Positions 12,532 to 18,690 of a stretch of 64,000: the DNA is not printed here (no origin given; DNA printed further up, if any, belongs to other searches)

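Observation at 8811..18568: Two tandem paralogous giant Cys-rich surface proteins built from shuffled eukaryote-like modules, each behind a duplicated leader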

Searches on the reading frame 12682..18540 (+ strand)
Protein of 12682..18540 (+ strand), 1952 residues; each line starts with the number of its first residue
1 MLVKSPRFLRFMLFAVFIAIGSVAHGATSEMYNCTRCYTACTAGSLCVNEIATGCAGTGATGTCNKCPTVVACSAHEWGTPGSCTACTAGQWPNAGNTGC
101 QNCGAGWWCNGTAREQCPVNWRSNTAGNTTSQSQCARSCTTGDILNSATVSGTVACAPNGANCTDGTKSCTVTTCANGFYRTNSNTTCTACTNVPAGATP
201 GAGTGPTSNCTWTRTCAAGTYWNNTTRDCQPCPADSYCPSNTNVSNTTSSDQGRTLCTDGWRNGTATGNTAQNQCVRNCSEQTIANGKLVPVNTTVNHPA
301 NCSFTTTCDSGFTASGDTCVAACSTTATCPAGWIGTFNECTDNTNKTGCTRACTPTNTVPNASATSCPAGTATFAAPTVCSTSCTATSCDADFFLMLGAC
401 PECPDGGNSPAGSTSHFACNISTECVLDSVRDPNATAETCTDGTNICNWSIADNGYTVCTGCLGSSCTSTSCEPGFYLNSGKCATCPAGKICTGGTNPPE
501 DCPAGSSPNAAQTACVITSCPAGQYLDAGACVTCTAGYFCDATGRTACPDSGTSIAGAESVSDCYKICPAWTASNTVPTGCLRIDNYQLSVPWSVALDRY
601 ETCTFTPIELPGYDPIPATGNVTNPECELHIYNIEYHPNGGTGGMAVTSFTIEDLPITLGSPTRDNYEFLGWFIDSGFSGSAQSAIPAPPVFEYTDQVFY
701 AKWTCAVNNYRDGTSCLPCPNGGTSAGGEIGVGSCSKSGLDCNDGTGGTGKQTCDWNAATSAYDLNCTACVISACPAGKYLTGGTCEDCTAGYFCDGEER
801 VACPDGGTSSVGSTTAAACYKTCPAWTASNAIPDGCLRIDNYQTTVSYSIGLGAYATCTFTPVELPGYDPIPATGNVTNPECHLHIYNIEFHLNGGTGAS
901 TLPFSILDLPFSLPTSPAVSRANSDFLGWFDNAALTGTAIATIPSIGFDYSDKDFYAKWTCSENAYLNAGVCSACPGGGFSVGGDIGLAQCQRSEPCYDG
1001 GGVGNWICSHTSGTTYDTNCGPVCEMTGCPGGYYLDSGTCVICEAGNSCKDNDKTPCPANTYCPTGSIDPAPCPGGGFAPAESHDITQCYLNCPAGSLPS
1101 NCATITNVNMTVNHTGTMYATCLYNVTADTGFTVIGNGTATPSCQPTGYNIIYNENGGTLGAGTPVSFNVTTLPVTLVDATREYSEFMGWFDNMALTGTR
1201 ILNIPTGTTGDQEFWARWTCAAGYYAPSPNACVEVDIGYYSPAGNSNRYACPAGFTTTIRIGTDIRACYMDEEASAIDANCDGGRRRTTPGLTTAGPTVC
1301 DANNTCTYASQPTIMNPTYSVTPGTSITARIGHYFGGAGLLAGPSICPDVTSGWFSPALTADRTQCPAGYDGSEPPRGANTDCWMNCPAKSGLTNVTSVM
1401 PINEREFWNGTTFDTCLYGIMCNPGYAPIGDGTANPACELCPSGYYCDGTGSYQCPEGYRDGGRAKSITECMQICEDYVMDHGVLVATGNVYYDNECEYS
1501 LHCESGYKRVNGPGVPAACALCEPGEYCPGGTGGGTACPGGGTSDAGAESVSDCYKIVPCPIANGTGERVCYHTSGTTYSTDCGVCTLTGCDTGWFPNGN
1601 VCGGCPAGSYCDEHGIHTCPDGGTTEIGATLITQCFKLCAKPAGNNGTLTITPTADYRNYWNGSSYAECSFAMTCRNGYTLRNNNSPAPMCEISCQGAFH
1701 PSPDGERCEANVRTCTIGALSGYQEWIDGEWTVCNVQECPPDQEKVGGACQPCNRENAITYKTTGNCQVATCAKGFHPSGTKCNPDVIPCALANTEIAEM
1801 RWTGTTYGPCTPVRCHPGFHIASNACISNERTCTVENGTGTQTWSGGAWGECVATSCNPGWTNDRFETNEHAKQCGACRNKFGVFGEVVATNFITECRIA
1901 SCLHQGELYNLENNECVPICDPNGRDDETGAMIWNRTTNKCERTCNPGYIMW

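Call 3: search_protein_families(library=pfam, proteins=[window:12682-18540:+], max_evalue=0.1)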
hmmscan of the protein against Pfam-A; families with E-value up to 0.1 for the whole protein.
window:12682-18540:+ (1952 aa): 2 families
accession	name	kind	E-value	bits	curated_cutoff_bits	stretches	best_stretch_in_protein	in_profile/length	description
PF09479.16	Flg_new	-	4.9e-21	75.1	27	3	632-702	1-65/65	Listeria-Bacteroides repeat domain (List_Bact_rpt)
PF23091.2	TNFR_ELAPOR1_6th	-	0.0024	18.2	33.2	1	472-509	2-39/41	ELAPOR1-like, TNF receptor-like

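Call 10: search_protein_families(library=ncbifam, proteins=[window:12682-18540:+], max_evalue=0.1)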
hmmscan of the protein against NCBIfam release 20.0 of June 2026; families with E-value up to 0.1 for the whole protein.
window:12682-18540:+ (1952 aa): 1 family
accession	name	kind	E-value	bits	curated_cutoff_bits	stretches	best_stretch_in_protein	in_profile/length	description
TIGR02543.1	List_Bact_rpt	repeat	0.00011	22.5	20.95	1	662-704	1-41/44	TIGR02543 family repeat protein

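Call 12: find_homologous_proteins(query=window:12682-18540:+)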
Query window:12682-18540:+ (1952 aa): 65 proteins with E <= 0.001 among 8000 candidates.
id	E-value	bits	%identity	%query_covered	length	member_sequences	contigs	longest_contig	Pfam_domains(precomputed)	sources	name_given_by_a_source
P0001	0.0e+0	3718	100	80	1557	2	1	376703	PF09479.17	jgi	-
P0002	1.3e-144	502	27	96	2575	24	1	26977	PF09479.17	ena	-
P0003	5.9e-121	423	31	43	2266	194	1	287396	PF09479.17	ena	-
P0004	1.6e-110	389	34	28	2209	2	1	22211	PF09479.17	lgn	-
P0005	2.3e-108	381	29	68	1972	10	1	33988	PF09479.17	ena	-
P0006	1.4e-96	342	28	44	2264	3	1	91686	PF09479.17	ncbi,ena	-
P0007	1.6e-96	342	33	38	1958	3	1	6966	PF09479.17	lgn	-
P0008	3.5e-96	341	59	8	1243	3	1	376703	-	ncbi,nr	ncbi:MAG: hypothetical protein FWE52_00980 [Alphaproteobacteria bacterium]|nr:hypothetical protein [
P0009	4.2e-95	337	37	22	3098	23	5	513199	PF09479.17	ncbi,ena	-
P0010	1.2e-84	303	36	23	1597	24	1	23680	PF09479.17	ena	-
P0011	1.4e-82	296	32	38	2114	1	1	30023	PF09479.17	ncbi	-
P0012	2.8e-82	295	31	32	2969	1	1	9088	PF09479.17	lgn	-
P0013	1.9e-81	292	31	31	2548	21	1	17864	PF09479.17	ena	-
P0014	2.5e-81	292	32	38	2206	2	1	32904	PF09479.17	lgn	-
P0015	2.6e-81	292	32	26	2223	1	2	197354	-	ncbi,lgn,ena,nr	ncbi:MAG: InlB B-repeat-containing protein [Alphaproteobacteria bacterium]|nr:InlB B-repeat-containi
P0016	1.2e-80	290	32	26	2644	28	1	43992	PF09479.17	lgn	-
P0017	2.0e-80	289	43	18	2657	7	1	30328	PF09479.17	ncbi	-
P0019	2.6e-79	285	32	26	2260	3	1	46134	PF09479.17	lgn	-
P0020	8.9e-78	280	34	25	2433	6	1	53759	PF09479.17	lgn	-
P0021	1.3e-77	279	26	55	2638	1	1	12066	PF09479.17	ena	-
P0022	3.3e-77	278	50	11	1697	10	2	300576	PF09479.17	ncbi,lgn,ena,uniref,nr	ncbi:MAG TPA: InlB B-repeat-containing protein [Candidatus Enterousia avicola]|uniref:InlB B-repeat-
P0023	3.7e-77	278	32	38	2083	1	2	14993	PF09479.17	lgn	-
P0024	3.3e-75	271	47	12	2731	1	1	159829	PF09479.17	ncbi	-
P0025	4.0e-75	271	32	38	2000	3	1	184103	PF09479.17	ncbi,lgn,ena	-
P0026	2.8e-74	268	47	12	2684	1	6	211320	PF09479.17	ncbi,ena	-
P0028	1.6e-73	266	29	59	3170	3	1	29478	PF09479.17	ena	-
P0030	2.0e-71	259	49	11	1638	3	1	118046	PF09479.17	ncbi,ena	-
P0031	5.5e-71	257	50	12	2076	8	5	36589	PF09479.17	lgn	-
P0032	5.8e-71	257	38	19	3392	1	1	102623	PF09479.17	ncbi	-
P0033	1.2e-70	256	35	23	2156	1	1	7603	PF09479.17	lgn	-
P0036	5.9e-68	247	47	12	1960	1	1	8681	PF09479.17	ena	-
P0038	6.5e-67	244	49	11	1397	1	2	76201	PF09479.17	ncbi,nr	ncbi:MAG: InlB B-repeat-containing protein, partial [Alphaproteobacteria bacterium]|nr:InlB B-repeat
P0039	6.1e-66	241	45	11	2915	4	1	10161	PF09479.17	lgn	-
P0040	1.1e-64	237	34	23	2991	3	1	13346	PF09479.17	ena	-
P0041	1.4e-64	236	30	30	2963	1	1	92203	PF09479.17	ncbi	-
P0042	2.5e-63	232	34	24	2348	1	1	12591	PF09479.17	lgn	-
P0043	3.5e-62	228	35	22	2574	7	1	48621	PF09479.17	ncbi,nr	ncbi:MAG: InlB B-repeat-containing protein [Alphaproteobacteria bacterium]|nr:InlB B-repeat-containi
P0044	9.8e-62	227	45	11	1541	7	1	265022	PF09479.17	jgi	-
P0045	2.2e-61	226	48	12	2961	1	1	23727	PF09479.17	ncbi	-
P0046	3.3e-57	212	34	23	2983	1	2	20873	PF09479.17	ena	-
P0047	4.2e-55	205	33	29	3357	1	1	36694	PF09479.17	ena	-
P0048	8.2e-54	201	30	27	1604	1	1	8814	PF09479.17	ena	-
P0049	4.4e-41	158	41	11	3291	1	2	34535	PF09479.17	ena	-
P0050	2.3e-35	139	36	9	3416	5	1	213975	PF09479.17,PF18998.7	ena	-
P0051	2.7e-21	93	25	40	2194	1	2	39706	PF27023.1,PF23091.3,PF07699.20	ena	-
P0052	3.3e-19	86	40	5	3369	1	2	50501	PF09479.17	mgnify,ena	mgnify:CR=1 FL=1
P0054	3.5e-12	62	31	24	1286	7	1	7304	PF27023.1,PF09479.17,PF07562.21,PF23091.3,PF00020.25,PF07699.20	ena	-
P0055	2.5e-11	60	30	12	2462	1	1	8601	PF07699.20,PF26010.1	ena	-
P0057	1.2e-9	54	26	25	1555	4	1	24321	PF07699.20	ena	-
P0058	2.2e-9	53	33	11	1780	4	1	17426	PF07699.20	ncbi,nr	ncbi:MAG: hypothetical protein IKJ62_04255, partial [Alphaproteobacteria bacterium]|nr:hypothetical 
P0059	5.5e-9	52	35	5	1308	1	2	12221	PF09479.17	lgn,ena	-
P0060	1.4e-6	44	37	6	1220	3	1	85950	PF00754.32,PF09479.17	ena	-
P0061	1.7e-6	44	30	12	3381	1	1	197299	PF00020.25,PF07699.20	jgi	jgi:hypothetical protein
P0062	2.3e-6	43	30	24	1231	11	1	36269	PF27023.1,PF09479.17,PF07562.21,PF23091.3,PF07699.20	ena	-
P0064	1.3e-5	41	37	6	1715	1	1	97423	PF00754.32,PF09479.17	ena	-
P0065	3.1e-5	39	36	9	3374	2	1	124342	-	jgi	jgi:hypothetical protein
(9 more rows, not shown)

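Call 16: find_encoding_contigs(protein=P0008, flank=10000, max_places=3)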
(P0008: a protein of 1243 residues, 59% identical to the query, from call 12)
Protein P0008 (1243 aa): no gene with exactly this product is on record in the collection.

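Call 26: list_cluster_members(proteins=[P0001, P0008, P0066, P0022, P0015])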
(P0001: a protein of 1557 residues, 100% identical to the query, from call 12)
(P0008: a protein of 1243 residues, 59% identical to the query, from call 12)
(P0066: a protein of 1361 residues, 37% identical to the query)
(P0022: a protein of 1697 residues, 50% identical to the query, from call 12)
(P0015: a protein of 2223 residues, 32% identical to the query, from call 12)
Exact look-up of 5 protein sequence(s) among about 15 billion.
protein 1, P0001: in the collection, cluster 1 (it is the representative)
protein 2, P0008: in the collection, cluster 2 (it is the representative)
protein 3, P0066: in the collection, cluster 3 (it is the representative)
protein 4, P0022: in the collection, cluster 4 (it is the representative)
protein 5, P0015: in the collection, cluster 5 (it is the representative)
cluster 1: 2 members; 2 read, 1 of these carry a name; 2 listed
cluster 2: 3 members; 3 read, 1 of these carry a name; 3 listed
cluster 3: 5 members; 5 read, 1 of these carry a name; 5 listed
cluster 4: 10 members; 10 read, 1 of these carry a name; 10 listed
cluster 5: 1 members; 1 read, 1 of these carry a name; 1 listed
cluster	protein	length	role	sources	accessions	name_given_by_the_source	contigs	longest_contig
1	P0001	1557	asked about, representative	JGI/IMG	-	-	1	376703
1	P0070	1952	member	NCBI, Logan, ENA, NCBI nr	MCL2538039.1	MAG: InlB B-repeat-containing protein [Alphaproteobacteria bacterium] | InlB B-repeat-containing protein [Alphaproteobacteria bacterium]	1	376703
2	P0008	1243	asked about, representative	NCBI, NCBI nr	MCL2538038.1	MAG: hypothetical protein FWE52_00980 [Alphaproteobacteria bacterium] | hypothetical protein [Alphaproteobacteria bacterium]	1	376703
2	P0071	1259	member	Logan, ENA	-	-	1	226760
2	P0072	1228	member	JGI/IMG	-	-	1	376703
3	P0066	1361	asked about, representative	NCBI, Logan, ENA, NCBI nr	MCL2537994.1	MAG: hypothetical protein FWE52_00730 [Alphaproteobacteria bacterium] | hypothetical protein [Alphaproteobacteria bacterium]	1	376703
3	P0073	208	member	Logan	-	-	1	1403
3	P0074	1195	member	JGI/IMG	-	-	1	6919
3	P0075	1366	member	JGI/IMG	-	-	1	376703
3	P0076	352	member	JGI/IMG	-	-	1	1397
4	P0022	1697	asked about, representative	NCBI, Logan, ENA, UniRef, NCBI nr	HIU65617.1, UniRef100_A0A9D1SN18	MAG TPA: InlB B-repeat-containing protein [Candidatus Enterousia avicola] | InlB B-repeat-containing protein n=1 Tax=Candidatus Enterousia avicola TaxID=2840787 ... | InlB B-repeat-containing protein [Candidatus Enterousia avicola]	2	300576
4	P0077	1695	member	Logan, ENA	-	-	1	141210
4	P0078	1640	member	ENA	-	-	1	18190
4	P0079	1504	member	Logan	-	-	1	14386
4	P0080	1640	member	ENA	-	-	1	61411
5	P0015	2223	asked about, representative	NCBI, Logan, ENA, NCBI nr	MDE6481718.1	MAG: InlB B-repeat-containing protein [Alphaproteobacteria bacterium] | InlB B-repeat-containing protein [Alphaproteobacteria bacterium]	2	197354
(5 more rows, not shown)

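Call 93: search_solved_structures(query=window:12682-18537:+, max_evalue=1)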
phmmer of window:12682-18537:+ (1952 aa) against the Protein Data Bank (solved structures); distinct sequences matched with E-value up to 1: 0.
